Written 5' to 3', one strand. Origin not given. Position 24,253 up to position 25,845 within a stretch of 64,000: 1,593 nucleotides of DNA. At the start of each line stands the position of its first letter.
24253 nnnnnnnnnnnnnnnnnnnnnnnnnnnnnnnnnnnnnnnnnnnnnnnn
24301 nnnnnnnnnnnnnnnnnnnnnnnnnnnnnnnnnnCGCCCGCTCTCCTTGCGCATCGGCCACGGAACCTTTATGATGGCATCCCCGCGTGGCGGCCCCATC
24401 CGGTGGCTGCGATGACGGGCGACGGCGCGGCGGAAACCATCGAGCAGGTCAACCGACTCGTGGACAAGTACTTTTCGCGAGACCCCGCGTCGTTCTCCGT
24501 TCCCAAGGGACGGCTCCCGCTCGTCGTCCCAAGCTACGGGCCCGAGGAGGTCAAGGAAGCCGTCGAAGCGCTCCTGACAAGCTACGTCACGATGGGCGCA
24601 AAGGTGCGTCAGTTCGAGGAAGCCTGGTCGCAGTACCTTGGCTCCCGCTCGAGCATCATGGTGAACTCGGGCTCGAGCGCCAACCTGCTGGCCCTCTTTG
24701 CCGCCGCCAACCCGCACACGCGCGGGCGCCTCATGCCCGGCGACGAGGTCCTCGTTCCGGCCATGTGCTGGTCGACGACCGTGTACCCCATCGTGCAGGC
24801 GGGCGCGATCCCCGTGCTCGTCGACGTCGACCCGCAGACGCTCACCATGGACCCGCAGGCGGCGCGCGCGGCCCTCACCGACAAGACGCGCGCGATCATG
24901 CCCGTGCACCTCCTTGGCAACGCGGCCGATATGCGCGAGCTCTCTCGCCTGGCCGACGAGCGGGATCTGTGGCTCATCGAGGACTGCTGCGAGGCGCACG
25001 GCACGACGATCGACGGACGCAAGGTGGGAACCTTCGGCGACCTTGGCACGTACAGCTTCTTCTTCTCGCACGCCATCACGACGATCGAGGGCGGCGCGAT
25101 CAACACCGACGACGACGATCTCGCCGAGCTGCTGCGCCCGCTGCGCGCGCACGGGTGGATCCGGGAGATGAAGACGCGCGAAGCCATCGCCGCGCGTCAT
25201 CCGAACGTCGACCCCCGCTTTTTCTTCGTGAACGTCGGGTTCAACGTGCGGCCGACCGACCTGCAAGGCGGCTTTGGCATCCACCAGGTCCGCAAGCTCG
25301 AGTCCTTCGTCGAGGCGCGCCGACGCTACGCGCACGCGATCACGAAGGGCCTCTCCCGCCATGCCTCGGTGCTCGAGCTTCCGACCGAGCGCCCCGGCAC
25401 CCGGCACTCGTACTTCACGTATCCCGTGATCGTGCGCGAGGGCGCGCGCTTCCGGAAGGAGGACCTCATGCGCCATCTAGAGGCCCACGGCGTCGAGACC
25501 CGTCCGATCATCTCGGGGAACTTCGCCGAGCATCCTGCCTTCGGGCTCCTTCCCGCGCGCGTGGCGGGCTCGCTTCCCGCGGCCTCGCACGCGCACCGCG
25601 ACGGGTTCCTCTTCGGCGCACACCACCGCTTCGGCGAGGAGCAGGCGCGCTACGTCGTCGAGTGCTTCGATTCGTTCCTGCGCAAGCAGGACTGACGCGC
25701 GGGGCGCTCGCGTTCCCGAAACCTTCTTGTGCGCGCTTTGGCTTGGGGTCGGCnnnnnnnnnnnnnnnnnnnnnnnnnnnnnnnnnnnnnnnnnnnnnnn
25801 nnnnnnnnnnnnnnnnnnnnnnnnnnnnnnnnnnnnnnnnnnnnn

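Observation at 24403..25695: DegT-family enzyme with active-site Lys replaced by His (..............), the ColD/E1 3-dehydratase signature, in an archaeon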

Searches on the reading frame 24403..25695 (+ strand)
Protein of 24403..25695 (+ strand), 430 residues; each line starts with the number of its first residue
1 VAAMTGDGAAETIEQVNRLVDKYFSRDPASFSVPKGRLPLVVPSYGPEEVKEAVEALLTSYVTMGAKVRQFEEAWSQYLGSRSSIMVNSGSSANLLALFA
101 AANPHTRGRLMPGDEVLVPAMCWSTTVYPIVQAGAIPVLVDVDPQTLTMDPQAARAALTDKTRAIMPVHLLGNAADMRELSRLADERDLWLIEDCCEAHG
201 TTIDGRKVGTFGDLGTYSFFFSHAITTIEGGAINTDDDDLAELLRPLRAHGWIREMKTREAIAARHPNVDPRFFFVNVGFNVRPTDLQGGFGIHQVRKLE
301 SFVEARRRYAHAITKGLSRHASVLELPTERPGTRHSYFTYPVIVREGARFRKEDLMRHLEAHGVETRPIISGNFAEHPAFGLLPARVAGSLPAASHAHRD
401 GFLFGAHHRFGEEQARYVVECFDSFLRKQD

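Call 3: search_protein_families(library=ncbifam, proteins=[window:24403-25695:+])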
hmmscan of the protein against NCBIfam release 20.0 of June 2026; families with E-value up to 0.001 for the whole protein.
window:24403-25695:+ (430 aa): 14 families
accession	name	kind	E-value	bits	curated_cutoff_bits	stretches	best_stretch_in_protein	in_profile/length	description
NF011936.0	PRK15407.1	equivalog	1.2e-96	324.1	423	1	12-428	9-438/440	lipopolysaccharide biosynthesis protein RfbH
TIGR03588.1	PseC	equivalog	2.6e-60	204.4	423.5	1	48-366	12-323/380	UDP-4-amino-4,6-dideoxy-N-acetyl-beta-L-altrosamine transaminase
TIGR04181.1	NHT_00031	hypoth_equivalog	1.2e-53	182.3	420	1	39-370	2-326/359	LegC family aminotransferase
NF008658.2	PRK11658.1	equivalog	1.1e-48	165.9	631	1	38-366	5-320/379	UDP-4-amino-4-deoxy-L-arabinose aminotransferase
NF008687.0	PRK11706.1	equivalog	5.2e-40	137.3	375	1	72-366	37-316/375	dTDP-4-amino-4,6-dideoxygalactose transaminase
TIGR04427.1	PLP_DesI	equivalog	1.3e-36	126.6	650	1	64-257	50-234/390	dTDP-4-dehydro-6-deoxyglucose aminotransferase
TIGR02379.1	ECA_wecE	subfamily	3.2e-32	111.7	434.85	1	48-359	12-310/376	dTDP-4-amino-4,6-dideoxy-D-glucose transaminase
NF005817.0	PRK07683.1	equivalog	2.5e-08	33.1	575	1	39-194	39-200/387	aminotransferase A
NF006488.0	PRK08912.1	equivalog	1.2e-07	31.1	498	1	79-200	84-192/387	aminotransferase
NF006569.0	PRK09082.1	subfamily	4.9e-07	29.2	420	1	70-196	79-204/386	methionine aminotransferase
NF004621.0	PRK05957.1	equivalog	2.5e-05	23.2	498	1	80-194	87-199/389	pyridoxal phosphate-dependent aminotransferase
NF005816.0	PRK07682.1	equivalog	4.2e-05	22.3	620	1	53-194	54-202/390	aminotransferase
NF041364.1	GntC_guanitoxin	equivalog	0.00024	20.1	415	1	83-195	61-174/356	guanitoxin biosynthesis PLP-dependent (S)-gamma-hydroxy-L-arginine cyclodehydratase GntC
NF004770.0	PRK06108.1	subfamily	0.00028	19.8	422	1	89-194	96-209/396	pyridoxal phosphate-dependent aminotransferase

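Call 4: search_protein_families(library=pfam, proteins=[window:24403-25695:+])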
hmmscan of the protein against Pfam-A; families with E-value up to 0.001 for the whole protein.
window:24403-25695:+ (430 aa): 2 families
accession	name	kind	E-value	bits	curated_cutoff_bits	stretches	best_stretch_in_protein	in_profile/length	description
PF01041.23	DegT_DnrJ_EryC1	-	1.1e-90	305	19.8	1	48-422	6-359/360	DegT/DnrJ/EryC1/StrS aminotransferase family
PF00155.27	Aminotran_1_2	-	7.8e-06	25.8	19.7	1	70-205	46-194/361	Aminotransferase class I and II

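Call 5: search_solved_structures(query=window:24403-25695:+, show_alignments=3)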
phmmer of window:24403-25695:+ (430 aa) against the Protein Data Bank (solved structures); distinct sequences matched with E-value up to 0.001: 65 (the best 60 are shown).
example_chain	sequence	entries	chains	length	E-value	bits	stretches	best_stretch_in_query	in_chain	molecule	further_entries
2gms_A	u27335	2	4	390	1.5e-73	251.3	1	43-408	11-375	Putative pyridoxamine 5-phosphate-dependent dehydrase, Wbdk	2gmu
3b8x_A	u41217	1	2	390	1.4e-72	248.1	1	43-408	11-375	Pyridoxamine 5-phosphate-dependent dehydrase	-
2r0t_A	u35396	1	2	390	2.6e-72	247.2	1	43-408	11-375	Pyridoxamine 5-phosphate-dependent dehydrase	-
3bcx_A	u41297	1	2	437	5.2e-72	246.2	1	13-426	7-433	CDP-6-deoxy-L-threo-D-glycero-4-hexulose-3-dehydrase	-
3gr9_A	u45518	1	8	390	6.8e-72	245.8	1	43-408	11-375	ColD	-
3bb8_A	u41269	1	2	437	9.1e-71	242.1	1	13-426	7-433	CDP-4-keto-6-deoxy-D-glucose-3-dehydrase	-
3bn1_A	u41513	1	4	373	5.3e-53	183.6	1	38-372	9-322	Perosamine synthetase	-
3dr7_A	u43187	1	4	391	5.5e-53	183.5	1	37-372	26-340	Putative perosamine synthetase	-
3dr4_A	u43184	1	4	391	7.6e-53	183.1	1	37-372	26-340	Putative perosamine synthetase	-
7b0d_A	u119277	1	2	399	3.4e-45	157.9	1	48-426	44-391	Glutamine--scyllo-inositol transaminase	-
7b0m_AAA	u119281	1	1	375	3.2e-43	151.4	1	42-370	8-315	Sugar aminotransferase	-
8sng_A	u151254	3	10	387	2.1e-39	138.8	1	38-366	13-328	UDP-4-amino-4-deoxy-L-arabinose--oxoglutarate aminotransferase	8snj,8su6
2c7t_A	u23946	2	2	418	4.3e-38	134.5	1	59-338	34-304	GLUTAMINE-2-DEOXY-SCYLLO-INOSOSE AMINOTRANSFERASE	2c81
5w71_A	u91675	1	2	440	4.9e-38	134.3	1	59-338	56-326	L-glutamine:2-deoxy-scyllo-inosose aminotransferase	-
9wvy_A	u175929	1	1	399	6.8e-38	133.8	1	42-381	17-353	Putative NDP-4-keto-6-deoxyglucose-3-dehydratase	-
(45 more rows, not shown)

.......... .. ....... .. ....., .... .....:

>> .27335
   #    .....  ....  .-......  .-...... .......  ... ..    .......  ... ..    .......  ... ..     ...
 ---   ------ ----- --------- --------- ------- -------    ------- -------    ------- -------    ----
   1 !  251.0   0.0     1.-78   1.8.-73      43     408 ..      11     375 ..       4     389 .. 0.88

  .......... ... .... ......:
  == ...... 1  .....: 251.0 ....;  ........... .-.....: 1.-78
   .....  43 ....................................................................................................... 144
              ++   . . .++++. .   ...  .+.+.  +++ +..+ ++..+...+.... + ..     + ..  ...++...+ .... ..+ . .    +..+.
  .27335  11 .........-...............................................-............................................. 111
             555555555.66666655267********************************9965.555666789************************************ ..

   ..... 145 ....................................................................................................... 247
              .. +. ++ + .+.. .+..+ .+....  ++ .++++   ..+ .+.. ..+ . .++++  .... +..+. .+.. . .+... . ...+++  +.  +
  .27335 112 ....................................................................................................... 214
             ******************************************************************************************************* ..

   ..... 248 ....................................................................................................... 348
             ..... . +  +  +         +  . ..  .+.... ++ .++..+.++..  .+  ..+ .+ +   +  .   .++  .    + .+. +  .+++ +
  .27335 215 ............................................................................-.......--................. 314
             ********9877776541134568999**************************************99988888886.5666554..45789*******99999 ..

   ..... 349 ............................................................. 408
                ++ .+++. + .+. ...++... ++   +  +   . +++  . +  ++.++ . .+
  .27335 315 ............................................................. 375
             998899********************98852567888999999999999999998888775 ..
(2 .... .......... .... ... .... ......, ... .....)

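Call 10: find_homologous_proteins(query=window:24403-25695:+)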
Query window:24403-25695:+ (430 aa): 6599 proteins with E <= 0.001 among 8000 candidates; the best 120 are listed.
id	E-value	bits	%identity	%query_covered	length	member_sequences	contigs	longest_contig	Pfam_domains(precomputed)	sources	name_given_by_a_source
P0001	1.9e-289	977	100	99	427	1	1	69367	PF00155.28,PF01041.24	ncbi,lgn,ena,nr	ncbi:MAG TPA: DegT/DnrJ/EryC1/StrS family aminotransferase [Candidatus Thermoplasmatota archaeon]|nr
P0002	5.4e-146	505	55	98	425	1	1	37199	PF01041.24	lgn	-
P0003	1.9e-145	503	53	97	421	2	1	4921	PF01041.24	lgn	-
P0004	2.2e-145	503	53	97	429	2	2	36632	PF01041.24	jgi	jgi:CDP-6-deoxy-D-xylo-4-hexulose-3-dehydrase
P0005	1.3e-142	494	52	97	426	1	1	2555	PF01041.24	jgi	jgi:CDP-6-deoxy-D-xylo-4-hexulose-3-dehydrase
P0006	4.9e-142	492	52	98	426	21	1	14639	PF01041.24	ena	-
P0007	1.3e-141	490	50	97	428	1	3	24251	PF00266.26,PF01212.28,PF01053.27,PF01041.24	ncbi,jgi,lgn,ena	-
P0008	7.5e-141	488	52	97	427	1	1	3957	PF01041.24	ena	-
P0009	2.2e-140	486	50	96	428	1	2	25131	PF01212.28,PF01041.24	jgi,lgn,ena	-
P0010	2.3e-140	486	50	96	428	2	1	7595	PF00155.28,PF00266.26,PF01212.28,PF01053.27,PF01041.24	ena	-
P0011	3.7e-140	486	52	96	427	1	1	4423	PF00266.26,PF01212.28,PF01041.24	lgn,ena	-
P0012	5.1e-140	485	49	99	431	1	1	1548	PF01212.28,PF01041.24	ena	-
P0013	7.9e-140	485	51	98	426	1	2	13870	PF00155.28,PF00266.26,PF01041.24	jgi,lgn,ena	-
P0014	1.5e-139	484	50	96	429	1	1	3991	PF00266.26,PF01212.28,PF01053.27,PF01041.24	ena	-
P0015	2.4e-139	483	53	96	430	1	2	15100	PF00155.28,PF00266.26,PF01212.28,PF01041.24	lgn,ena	-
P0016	2.6e-139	483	51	96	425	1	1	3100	PF00266.26,PF01212.28,PF01041.24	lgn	-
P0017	3.8e-139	482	50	97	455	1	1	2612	PF00155.28,PF01212.28,PF01041.24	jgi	jgi:CDP-6-deoxy-D-xylo-4-hexulose-3-dehydrase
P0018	3.9e-139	482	52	98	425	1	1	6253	PF01041.24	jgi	jgi:CDP-6-deoxy-D-xylo-4-hexulose-3-dehydrase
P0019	6.5e-139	482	48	97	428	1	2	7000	PF00155.28,PF01212.28,PF01053.27,PF01041.24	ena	-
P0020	7.3e-139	481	52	97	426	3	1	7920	PF01041.24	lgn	-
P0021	9.3e-139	481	50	99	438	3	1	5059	PF00155.28,PF01212.28,PF01053.27,PF01041.24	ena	-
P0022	2.1e-138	480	50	97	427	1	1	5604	PF01212.28,PF01053.27,PF01041.24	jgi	-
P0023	2.3e-138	480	53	98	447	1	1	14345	PF01041.24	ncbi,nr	ncbi:MAG: DegT/DnrJ/EryC1/StrS family aminotransferase [Chloroflexi bacterium]|nr:DegT/DnrJ/EryC1/St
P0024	2.7e-138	479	51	98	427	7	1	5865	PF00155.28,PF01041.24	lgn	-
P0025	2.9e-138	479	49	96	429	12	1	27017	PF01212.28,PF01041.24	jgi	jgi:CDP-6-deoxy-D-xylo-4-hexulose-3-dehydrase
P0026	3.3e-138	479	50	97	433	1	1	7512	PF01212.28,PF01041.24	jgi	jgi:CDP-6-deoxy-D-xylo-4-hexulose-3-dehydrase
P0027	8.2e-138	478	53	96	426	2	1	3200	PF01041.24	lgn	-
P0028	8.5e-138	478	50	97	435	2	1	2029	PF00155.28,PF01212.28,PF01041.24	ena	-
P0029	1.0e-137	478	50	97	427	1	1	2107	PF00155.28,PF01041.24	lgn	-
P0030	1.1e-137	478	49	96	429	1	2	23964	PF00266.26,PF01212.28,PF01053.27,PF01041.24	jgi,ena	-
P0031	1.8e-137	477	50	96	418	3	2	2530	PF00155.28,PF01041.24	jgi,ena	-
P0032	2.1e-137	477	51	97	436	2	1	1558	PF00155.28,PF00266.26,PF01212.28,PF01053.27,PF01041.24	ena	-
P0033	2.6e-137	476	51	97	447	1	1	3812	PF01041.24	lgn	-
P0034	3.6e-137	476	50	99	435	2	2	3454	PF00155.28,PF01041.24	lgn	-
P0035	4.3e-137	476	49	96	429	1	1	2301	PF00155.28,PF01212.28,PF01053.27,PF01041.24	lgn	-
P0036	5.5e-137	475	48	97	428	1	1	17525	PF00155.28,PF01212.28,PF01041.24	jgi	jgi:CDP-6-deoxy-D-xylo-4-hexulose-3-dehydrase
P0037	6.1e-137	475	54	99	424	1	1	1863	PF01041.24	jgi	jgi:CDP-6-deoxy-D-xylo-4-hexulose-3-dehydrase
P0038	8.1e-137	475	53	96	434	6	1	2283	PF00155.28,PF01041.24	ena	-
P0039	8.7e-137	474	52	96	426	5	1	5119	PF01041.24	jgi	jgi:CDP-6-deoxy-D-xylo-4-hexulose-3-dehydrase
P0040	1.0e-136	474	50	96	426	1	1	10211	PF00155.28,PF01041.24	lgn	-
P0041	1.1e-136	474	49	96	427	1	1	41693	PF00155.28,PF01212.28,PF01041.24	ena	-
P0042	1.1e-136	474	49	96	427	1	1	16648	PF01212.28,PF01041.24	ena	-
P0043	1.5e-136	474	49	96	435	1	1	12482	PF01212.28,PF01041.24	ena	-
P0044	2.3e-136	473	53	96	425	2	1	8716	PF01041.24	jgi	jgi:CDP-6-deoxy-D-xylo-4-hexulose-3-dehydrase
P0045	2.3e-136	473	49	98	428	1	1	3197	PF01041.24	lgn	-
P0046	2.9e-136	473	49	97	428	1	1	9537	PF00155.28,PF00266.26,PF01041.24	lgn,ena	-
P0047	2.9e-136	473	50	96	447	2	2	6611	PF01041.24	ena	-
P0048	2.9e-136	473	51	98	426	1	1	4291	PF01041.24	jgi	jgi:CDP-6-deoxy-D-xylo-4-hexulose-3-dehydrase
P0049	3.0e-136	473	50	97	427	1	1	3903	PF01053.27,PF01041.24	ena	-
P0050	3.0e-136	473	50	98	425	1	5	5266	PF01212.28,PF01041.24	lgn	-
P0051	3.2e-136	473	48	98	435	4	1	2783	PF00155.28,PF00266.26,PF01212.28,PF01053.27,PF01041.24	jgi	jgi:CDP-6-deoxy-D-xylo-4-hexulose-3-dehydrase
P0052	3.8e-136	472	51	98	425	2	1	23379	PF01041.24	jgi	jgi:CDP-6-deoxy-D-xylo-4-hexulose-3-dehydrase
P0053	4.3e-136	472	48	97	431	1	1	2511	PF01212.28,PF01053.27,PF01041.24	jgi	jgi:CDP-6-deoxy-D-xylo-4-hexulose-3-dehydrase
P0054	5.3e-136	472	51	97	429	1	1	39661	PF00155.28,PF00266.26,PF01212.28,PF01053.27,PF01041.24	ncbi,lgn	-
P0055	6.6e-136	472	53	90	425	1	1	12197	PF01041.24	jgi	jgi:CDP-6-deoxy-D-xylo-4-hexulose-3-dehydrase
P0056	7.5e-136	471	50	97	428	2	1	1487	PF00155.28,PF01041.24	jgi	jgi:CDP-4-dehydro-6-deoxyglucose reductase, E1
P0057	1.0e-135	471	52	97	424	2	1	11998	PF01041.24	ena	-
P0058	1.1e-135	471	52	96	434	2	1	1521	PF00155.28,PF01041.24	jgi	jgi:CDP-6-deoxy-D-xylo-4-hexulose-3-dehydrase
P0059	1.1e-135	471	52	96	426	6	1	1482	PF01041.24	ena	-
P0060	1.2e-135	471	53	96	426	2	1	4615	PF01041.24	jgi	jgi:CDP-4-dehydro-6-deoxyglucose reductase, E1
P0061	1.2e-135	471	49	97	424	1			PF01212.28,PF01041.24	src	-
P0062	1.3e-135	471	48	98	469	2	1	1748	PF00155.28,PF01212.28,PF01041.24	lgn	-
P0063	1.4e-135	471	50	98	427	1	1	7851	PF00155.28,PF01041.24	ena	-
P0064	1.6e-135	470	50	97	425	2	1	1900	PF01041.24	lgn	-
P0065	1.9e-135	470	49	100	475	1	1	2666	PF00155.28,PF01053.27,PF01041.24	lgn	-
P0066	2.5e-135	470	48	99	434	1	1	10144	PF01212.28,PF01041.24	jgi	jgi:CDP-6-deoxy-D-xylo-4-hexulose-3-dehydrase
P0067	2.6e-135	470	51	96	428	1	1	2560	PF00155.28,PF01212.28,PF01053.27,PF01041.24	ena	-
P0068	3.0e-135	469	48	97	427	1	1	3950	PF00266.26,PF01212.28,PF01053.27,PF01041.24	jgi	-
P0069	3.0e-135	469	50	97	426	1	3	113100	PF01041.24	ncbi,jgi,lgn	jgi:CDP-6-deoxy-D-xylo-4-hexulose-3-dehydrase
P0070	3.2e-135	469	53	96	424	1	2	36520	PF01041.24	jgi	jgi:CDP-4-dehydro-6-deoxyglucose reductase, E1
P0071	3.3e-135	469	51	98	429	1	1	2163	PF01041.24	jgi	jgi:CDP-6-deoxy-D-xylo-4-hexulose-3-dehydrase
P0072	3.3e-135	469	50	97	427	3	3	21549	PF01041.24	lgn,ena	-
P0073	3.3e-135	469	52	96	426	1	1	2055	PF01041.24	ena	-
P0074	3.4e-135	469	52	96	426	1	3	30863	PF01041.24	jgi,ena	jgi:dTDP-4-amino-4,6-dideoxygalactose transaminase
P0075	3.6e-135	469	50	97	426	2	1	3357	PF00155.28,PF01041.24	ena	-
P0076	3.8e-135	469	53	96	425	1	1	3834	PF01041.24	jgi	jgi:CDP-6-deoxy-D-xylo-4-hexulose-3-dehydrase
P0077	4.1e-135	469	53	96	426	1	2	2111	PF01041.24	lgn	-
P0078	4.6e-135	469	52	96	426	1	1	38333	PF01041.24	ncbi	-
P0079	5.3e-135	469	53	96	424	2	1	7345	PF01041.24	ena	-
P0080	5.7e-135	469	52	97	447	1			PF01041.24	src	-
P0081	6.0e-135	468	50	98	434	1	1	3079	PF00155.28,PF01212.28,PF01041.24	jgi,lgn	-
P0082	7.5e-135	468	49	96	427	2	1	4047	PF01041.24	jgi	-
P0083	8.1e-135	468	48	97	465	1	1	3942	PF01041.24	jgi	jgi:CDP-6-deoxy-D-xylo-4-hexulose-3-dehydrase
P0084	8.6e-135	468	49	97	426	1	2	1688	PF00155.28,PF00266.26,PF01041.24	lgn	-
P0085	9.9e-135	468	50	98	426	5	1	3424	PF01212.28,PF01041.24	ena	-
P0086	1.0e-134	468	51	96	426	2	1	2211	PF01041.24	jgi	jgi:CDP-4-dehydro-6-deoxyglucose reductase, E1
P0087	1.3e-134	467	50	97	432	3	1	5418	PF00155.28,PF01041.24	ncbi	-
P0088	1.4e-134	467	50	97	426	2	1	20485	PF01053.27,PF01041.24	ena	-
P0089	1.4e-134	467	50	97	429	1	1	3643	PF00155.28,PF01212.28,PF01041.24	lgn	-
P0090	1.5e-134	467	51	97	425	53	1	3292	PF01041.24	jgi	-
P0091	1.5e-134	467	49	96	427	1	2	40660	PF01041.24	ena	-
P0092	1.7e-134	467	51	97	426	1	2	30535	PF00155.28,PF00266.26,PF01212.28,PF01053.27,PF01041.24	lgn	-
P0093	1.9e-134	467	50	97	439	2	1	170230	PF00155.28,PF01041.24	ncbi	ncbi:MAG: aminotransferase class I/II-fold pyridoxal phosphate-dependent enzyme [Dehalococcoidia bac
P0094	1.9e-134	467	52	96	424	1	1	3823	PF01041.24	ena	-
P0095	2.0e-134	467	51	97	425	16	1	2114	PF01041.24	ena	-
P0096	2.1e-134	467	50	97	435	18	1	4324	PF00155.28,PF01212.28,PF01053.27,PF01041.24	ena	-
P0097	2.3e-134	467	49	97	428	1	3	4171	PF01041.24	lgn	-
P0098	2.5e-134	466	50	97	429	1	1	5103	PF00155.28,PF01212.28,PF01041.24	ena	-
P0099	2.6e-134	466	49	94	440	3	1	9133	PF00155.28,PF01212.28,PF01053.27,PF01041.24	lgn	-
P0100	2.8e-134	466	49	97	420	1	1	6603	PF00155.28,PF01053.27,PF01041.24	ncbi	-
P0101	2.8e-134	466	47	97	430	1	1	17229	PF01212.28,PF01053.27,PF01041.24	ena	-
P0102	2.8e-134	466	49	96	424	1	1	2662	PF00266.26,PF01041.24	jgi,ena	-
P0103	3.0e-134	466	49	99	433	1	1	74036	PF01041.24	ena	-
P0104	3.2e-134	466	48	97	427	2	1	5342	PF00155.28,PF00266.26,PF01212.28,PF01053.27,PF01041.24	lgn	-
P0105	3.3e-134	466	50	97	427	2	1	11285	PF01053.27,PF01041.24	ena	-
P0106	3.8e-134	466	52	96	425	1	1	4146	PF01041.24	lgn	-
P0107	3.9e-134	466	52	96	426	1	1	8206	PF01041.24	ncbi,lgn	-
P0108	3.9e-134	466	50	98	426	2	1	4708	PF01212.28,PF01041.24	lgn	-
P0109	4.2e-134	466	51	98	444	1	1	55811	PF01212.28,PF01041.24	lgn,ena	-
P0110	4.7e-134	465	50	97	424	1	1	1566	PF00266.26,PF01212.28,PF01041.24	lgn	-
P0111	4.8e-134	465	48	97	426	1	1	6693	PF00155.28,PF01041.24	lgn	-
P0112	5.1e-134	465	49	99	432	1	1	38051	PF01041.24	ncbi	-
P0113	5.1e-134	465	48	97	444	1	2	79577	PF01041.24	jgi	jgi:dTDP-4-amino-4,6-dideoxygalactose transaminase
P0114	5.4e-134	465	48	99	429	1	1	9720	PF01041.24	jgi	-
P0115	5.9e-134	465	49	97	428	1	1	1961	PF01041.24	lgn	-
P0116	6.9e-134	465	49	99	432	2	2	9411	PF01041.24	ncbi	-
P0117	7.1e-134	465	49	97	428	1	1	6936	PF00155.28,PF00266.26,PF01053.27,PF01041.24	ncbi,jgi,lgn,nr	ncbi:aminotransferase class V-fold PLP-dependent enzyme [Candidatus Parvarchaeota archaeon]|nr:amino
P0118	8.4e-134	465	52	96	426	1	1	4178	PF01041.24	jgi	jgi:CDP-6-deoxy-D-xylo-4-hexulose-3-dehydrase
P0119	8.4e-134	465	49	97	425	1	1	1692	PF01041.24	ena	-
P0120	8.5e-134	465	52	97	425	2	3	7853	PF01041.24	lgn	-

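Call 11: find_encoding_contigs(protein=window:24403-25695:+, flank=10000)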
Protein window:24403-25695:+ (430 aa): no gene with exactly this product is on record in the collection.
